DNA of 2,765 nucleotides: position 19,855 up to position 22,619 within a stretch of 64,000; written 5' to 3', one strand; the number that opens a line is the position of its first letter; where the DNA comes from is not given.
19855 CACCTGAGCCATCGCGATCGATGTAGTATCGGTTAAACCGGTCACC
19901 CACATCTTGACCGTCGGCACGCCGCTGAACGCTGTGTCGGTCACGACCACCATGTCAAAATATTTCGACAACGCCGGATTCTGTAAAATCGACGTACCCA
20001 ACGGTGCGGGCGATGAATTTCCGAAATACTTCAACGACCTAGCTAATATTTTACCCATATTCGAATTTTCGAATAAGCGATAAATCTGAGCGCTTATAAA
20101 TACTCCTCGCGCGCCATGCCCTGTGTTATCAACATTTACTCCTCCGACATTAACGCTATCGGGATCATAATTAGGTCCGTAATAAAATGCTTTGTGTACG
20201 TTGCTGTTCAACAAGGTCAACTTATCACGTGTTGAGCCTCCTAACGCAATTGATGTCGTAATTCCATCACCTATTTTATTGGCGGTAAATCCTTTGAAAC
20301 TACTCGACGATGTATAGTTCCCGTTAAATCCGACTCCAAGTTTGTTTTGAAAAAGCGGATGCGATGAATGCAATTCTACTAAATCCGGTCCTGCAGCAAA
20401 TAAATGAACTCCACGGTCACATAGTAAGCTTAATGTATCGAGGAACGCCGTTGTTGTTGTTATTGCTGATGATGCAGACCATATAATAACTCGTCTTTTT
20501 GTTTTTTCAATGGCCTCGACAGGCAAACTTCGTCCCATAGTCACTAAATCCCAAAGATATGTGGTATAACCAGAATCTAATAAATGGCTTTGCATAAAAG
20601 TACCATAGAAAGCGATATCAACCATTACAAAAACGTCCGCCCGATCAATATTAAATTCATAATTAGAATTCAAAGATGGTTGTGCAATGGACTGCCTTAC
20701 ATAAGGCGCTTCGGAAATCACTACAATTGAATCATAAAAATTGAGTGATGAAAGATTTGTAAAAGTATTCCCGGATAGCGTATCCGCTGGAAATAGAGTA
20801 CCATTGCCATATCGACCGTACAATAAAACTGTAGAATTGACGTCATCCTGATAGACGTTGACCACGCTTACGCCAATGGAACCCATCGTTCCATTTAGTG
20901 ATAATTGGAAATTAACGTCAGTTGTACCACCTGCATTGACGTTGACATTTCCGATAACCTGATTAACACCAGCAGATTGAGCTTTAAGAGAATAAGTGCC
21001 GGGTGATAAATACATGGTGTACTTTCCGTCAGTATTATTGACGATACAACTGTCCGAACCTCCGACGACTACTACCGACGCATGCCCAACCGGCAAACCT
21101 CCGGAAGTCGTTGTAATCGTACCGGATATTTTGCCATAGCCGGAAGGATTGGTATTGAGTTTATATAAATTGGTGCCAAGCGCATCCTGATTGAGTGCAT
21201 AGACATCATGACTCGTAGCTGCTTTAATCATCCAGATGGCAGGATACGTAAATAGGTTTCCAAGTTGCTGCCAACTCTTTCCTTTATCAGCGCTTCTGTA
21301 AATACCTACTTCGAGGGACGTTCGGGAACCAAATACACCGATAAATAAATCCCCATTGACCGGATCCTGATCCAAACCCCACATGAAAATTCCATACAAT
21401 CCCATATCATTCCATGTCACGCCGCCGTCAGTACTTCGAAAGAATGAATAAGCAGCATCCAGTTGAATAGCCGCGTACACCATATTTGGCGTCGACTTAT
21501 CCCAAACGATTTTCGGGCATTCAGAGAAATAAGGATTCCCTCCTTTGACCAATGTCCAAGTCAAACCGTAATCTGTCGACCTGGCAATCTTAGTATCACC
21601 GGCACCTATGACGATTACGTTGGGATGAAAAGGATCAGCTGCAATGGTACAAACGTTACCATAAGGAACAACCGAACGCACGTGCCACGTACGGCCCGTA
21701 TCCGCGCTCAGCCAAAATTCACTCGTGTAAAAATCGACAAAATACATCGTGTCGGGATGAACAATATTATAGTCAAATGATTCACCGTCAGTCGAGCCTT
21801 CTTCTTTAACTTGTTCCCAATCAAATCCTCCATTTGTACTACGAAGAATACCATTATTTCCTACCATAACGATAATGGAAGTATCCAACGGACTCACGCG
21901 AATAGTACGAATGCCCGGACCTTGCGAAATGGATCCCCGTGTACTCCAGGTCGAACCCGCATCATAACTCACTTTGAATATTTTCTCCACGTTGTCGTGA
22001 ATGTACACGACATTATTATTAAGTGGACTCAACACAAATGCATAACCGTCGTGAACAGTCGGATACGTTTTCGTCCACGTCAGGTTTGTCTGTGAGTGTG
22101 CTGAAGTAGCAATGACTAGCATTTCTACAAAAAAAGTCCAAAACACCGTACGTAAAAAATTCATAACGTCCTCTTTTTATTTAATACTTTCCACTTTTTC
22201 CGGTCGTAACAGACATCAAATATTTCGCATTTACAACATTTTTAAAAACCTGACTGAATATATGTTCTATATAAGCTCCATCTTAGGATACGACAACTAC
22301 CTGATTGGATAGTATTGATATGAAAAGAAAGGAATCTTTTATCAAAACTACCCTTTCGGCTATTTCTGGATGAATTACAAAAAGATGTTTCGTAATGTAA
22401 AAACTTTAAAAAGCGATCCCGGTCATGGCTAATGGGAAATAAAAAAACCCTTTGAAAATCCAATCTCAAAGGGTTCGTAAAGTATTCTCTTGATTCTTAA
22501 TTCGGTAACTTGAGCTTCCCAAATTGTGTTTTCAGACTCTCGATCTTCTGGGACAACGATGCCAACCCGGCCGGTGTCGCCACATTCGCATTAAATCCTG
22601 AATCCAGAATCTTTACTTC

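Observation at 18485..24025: Two ~1.5 kb segments at a 4030-bp offset are identical for ~1350 bp, then show an SNP gradient; this is a gene-conversion signature and an assembly hazard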

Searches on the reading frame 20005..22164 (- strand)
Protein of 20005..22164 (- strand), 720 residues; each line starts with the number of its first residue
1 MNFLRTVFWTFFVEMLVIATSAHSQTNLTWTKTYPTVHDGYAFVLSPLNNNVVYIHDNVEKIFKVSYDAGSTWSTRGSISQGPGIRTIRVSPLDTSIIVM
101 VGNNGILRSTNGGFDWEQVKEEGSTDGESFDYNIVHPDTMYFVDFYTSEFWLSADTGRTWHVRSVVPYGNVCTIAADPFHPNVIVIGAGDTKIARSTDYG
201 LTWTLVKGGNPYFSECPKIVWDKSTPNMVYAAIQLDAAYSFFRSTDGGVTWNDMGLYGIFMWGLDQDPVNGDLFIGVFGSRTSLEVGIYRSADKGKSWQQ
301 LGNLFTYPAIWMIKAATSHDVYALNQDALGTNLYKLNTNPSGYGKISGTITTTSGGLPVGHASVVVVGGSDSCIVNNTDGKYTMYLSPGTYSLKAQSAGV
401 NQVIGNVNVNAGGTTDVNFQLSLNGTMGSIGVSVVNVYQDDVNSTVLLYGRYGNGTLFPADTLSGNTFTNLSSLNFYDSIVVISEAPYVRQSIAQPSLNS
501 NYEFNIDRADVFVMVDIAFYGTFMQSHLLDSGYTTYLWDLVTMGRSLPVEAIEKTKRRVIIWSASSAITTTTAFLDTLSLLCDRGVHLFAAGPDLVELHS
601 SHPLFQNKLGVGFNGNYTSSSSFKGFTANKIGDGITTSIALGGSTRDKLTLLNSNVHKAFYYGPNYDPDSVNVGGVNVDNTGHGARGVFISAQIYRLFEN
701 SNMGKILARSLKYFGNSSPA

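Call 40: find_homologous_proteins(query=window:20005-22164:-, max_evalue=1e-20)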
Query window:20005-22164:- (720 aa): 21 proteins with E <= 1e-20 among 8000 candidates.
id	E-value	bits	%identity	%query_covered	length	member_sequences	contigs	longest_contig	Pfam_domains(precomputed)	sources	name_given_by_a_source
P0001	0.0e+0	1642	100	100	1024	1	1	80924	PF18962.8,PF13860.13,PF13620.13,PF15902.13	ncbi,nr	ncbi:carboxypeptidase regulatory-like domain-containing protein [bacterium]|nr:carboxypeptidase regu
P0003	1.1e-170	588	42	100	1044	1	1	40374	PF13715.13,PF18962.8,PF13860.13,PF13620.13,PF15902.13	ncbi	-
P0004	2.1e-169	584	42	100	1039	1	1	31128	PF13715.13,PF18962.8,PF13860.13,PF13620.13,PF15902.13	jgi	jgi:hypothetical protein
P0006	1.4e-162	561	42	97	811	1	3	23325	PF13715.13,PF18962.8,PF13860.13,PF13620.13,PF15902.13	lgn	-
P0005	3.6e-149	517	39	98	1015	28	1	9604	PF13715.13,PF18962.8,PF13860.13,PF13620.13,PF02012.27,PF15902.13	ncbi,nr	ncbi:MAG TPA: carboxypeptidase-like regulatory domain-containing protein [bacterium]|nr:carboxypepti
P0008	5.1e-145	503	39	96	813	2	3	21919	PF13715.13,PF13860.13,PF13620.13,PF15902.13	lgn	-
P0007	8.2e-144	499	38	99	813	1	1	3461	PF13860.13,PF13620.13,PF15902.13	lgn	-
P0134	8.5e-136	472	38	95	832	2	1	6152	PF13715.13,PF18962.8,PF13860.13,PF13620.13,PF15902.13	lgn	-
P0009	5.5e-124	433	36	99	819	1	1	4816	PF13715.13,PF13860.13,PF13620.13,PF15902.13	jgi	jgi:hypothetical protein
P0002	1.5e-123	432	53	57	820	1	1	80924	PF18962.8,PF13860.13,PF00041.28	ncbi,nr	ncbi:T9SS type A sorting domain-containing protein [bacterium]|nr:T9SS type A sorting domain-contain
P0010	1.0e-115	406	36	98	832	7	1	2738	PF13715.13,PF13860.13,PF13620.13,PF15902.13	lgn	-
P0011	1.0e-41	161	26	99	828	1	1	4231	PF18962.8,PF25852.1,PF15902.13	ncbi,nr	ncbi:MAG: T9SS type A sorting domain-containing protein [Ignavibacteriae bacterium]|nr:T9SS type A s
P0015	4.9e-30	123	29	38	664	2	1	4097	PF15899.12,PF25852.1,PF14870.13,PF13810.13,PF02012.27,PF15902.13,PF13088.13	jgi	jgi:photosystem II stability/assembly factor-like uncharacterized protein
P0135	3.0e-26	110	28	36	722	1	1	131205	PF25852.1,PF14870.13,PF02012.27,PF15902.13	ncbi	-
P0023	3.8e-26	110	30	30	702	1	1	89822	PF25852.1,PF24316.2,PF14870.13,PF02012.27,PF15902.13,PF13088.13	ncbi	-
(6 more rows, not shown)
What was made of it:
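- Tried and rejected: A search restricted to the non-repeat 720 aa of A found nothing between 53% and 100% identity (call 40).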

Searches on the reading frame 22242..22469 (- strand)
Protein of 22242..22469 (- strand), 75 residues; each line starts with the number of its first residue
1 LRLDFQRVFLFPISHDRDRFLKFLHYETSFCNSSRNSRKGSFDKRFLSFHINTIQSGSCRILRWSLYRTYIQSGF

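Call 45: find_encoding_contigs(protein=window:22242-22469:-, flank=10000, max_places=6)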
Protein window:22242-22469:- (75 aa): no gene with exactly this product is on record in the collection.
